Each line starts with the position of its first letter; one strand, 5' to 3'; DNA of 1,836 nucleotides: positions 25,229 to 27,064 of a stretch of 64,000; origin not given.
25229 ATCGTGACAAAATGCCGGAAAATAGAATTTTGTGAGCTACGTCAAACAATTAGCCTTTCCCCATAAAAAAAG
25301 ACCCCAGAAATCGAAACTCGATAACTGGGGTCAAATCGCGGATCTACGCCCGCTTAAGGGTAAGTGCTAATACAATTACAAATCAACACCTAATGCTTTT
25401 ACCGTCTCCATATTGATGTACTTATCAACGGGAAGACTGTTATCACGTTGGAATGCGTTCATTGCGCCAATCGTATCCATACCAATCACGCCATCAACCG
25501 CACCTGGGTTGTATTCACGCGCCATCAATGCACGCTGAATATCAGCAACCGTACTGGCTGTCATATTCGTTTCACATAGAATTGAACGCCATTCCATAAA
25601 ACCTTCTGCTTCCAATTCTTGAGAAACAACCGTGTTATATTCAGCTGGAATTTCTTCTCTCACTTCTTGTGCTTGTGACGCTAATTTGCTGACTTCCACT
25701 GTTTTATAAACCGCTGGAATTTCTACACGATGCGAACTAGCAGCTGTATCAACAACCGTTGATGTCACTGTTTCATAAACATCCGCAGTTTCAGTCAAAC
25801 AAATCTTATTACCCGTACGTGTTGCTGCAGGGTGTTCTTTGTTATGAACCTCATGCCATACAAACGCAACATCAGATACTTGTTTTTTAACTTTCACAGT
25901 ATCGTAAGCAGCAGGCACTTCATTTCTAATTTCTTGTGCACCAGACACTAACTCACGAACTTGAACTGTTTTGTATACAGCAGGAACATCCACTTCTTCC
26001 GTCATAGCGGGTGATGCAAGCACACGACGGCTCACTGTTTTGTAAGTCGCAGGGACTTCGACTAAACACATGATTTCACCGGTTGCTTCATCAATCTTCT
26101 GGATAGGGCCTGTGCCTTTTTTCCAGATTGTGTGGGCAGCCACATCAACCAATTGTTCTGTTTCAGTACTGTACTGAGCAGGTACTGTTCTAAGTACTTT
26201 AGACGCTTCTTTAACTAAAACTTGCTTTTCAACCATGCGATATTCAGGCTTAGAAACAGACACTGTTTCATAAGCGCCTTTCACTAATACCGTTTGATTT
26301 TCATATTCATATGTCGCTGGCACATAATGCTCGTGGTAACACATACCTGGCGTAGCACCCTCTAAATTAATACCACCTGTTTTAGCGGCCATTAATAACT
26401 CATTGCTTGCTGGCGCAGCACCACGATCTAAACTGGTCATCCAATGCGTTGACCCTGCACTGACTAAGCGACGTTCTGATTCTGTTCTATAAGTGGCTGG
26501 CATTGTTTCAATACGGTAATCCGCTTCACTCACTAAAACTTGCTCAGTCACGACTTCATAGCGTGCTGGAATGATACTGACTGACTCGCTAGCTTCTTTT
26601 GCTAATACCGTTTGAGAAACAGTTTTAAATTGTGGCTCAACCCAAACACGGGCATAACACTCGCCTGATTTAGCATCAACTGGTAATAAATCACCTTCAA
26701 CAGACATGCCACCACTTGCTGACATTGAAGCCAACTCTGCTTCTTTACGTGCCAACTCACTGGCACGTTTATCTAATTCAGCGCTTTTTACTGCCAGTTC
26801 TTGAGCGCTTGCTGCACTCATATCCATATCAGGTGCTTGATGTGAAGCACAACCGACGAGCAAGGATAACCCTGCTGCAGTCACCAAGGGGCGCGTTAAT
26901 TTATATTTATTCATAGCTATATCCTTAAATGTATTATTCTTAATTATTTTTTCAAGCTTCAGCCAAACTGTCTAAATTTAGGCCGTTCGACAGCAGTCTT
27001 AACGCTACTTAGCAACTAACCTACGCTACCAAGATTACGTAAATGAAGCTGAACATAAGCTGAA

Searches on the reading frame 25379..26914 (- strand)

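Call 90: search_protein_families(library=pfam, proteins=[window:25379-26914:-], max_evalue=0.001)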
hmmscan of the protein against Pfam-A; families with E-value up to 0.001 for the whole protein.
window:25379-26914:- (512 aa): 1 family
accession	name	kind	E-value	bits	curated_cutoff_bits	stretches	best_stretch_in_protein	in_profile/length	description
PF01471.23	PG_binding_1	-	1.4e-10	41.6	23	1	454-508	3-57/57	Putative peptidoglycan binding domain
